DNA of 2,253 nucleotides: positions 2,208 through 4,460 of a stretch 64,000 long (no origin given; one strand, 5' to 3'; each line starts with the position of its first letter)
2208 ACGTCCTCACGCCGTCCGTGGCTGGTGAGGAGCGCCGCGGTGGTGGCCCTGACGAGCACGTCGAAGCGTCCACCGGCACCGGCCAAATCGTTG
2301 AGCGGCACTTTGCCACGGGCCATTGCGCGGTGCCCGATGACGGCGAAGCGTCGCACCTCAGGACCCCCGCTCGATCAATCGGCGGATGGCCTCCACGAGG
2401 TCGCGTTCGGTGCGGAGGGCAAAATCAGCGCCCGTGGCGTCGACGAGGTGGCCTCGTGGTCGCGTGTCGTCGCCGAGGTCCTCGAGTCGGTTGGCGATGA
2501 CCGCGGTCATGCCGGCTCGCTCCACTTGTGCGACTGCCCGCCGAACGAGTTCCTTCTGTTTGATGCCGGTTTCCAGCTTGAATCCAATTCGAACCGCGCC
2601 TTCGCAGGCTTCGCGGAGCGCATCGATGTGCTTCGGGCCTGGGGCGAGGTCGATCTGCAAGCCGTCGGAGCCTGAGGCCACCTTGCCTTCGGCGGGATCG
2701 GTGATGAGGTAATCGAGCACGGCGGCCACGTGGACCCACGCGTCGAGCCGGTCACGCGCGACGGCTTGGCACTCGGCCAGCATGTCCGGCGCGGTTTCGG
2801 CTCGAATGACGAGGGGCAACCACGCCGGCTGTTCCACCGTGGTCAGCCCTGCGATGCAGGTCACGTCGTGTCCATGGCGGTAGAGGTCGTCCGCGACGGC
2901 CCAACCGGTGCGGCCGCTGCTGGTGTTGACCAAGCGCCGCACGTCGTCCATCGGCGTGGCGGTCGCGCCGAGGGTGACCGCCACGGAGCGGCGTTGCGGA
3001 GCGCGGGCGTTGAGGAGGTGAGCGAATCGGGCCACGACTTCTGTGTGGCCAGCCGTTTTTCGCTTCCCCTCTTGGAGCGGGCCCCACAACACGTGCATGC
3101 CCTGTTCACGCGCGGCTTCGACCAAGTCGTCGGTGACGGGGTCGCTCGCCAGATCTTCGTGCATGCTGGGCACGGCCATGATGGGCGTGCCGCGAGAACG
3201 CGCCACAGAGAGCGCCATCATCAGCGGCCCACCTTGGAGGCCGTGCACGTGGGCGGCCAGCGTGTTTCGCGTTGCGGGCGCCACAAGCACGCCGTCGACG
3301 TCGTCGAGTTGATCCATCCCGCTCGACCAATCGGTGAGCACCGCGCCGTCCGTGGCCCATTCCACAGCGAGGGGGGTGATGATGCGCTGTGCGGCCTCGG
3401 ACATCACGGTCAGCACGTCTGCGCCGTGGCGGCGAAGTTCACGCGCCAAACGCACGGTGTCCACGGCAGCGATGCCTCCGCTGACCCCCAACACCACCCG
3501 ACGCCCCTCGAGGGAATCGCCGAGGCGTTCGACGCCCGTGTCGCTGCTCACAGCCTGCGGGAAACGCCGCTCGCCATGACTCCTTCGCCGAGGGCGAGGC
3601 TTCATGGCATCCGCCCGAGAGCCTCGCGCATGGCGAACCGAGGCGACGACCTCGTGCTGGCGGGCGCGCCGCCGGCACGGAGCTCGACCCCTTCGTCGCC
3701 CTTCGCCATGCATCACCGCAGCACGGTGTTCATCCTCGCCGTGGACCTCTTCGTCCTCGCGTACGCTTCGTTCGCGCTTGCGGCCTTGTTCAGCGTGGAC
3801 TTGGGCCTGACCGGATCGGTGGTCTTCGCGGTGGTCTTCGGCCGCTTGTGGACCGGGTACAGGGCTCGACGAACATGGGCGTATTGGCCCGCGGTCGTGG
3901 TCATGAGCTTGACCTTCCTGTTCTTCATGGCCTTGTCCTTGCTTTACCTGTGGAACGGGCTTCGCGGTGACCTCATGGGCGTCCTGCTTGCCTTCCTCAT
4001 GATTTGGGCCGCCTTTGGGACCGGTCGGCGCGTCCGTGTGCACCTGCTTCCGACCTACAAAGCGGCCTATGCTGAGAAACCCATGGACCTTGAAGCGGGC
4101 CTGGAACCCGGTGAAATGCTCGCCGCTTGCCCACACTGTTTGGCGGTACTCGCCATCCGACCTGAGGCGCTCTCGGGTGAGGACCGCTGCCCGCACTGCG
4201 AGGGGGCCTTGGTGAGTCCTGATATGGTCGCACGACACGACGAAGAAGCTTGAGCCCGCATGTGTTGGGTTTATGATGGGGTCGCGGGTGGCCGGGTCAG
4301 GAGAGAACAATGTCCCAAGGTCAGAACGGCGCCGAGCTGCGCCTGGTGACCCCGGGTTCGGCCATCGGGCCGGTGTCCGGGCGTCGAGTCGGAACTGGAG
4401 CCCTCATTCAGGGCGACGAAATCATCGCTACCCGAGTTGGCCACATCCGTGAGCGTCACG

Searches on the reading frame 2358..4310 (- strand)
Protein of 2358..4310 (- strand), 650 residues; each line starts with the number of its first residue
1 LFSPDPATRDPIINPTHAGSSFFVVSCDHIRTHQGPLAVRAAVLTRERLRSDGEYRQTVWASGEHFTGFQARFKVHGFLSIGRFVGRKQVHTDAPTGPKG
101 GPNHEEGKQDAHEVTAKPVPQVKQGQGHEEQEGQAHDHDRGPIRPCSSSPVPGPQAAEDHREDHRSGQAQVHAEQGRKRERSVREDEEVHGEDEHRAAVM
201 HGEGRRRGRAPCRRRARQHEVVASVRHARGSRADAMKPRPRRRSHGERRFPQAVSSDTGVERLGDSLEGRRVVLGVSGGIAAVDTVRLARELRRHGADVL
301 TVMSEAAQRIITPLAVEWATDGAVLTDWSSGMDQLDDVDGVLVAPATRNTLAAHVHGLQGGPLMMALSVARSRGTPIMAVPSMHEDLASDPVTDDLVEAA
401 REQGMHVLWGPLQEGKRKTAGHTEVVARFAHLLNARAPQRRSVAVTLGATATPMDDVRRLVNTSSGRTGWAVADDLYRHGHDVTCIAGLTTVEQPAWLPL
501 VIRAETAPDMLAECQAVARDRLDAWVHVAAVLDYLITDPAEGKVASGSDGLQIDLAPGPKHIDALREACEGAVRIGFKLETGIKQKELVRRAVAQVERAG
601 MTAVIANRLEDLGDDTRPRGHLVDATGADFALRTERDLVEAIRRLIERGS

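Call 64: search_protein_families(library=pfam, proteins=[window:2358-4310:-], max_evalue=0.0001)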
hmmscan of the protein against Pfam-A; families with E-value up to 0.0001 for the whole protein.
window:2358-4310:- (650 aa): 2 families
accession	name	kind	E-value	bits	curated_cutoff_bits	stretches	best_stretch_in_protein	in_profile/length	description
PF04127.22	DFP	-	2.2e-33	116.1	22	1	440-611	3-171/186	DNA/pantothenate metabolism flavoprotein C-terminal domain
PF02441.25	Flavoprotein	-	7.3e-17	61.9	22.7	1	271-382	2-105/162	Flavoprotein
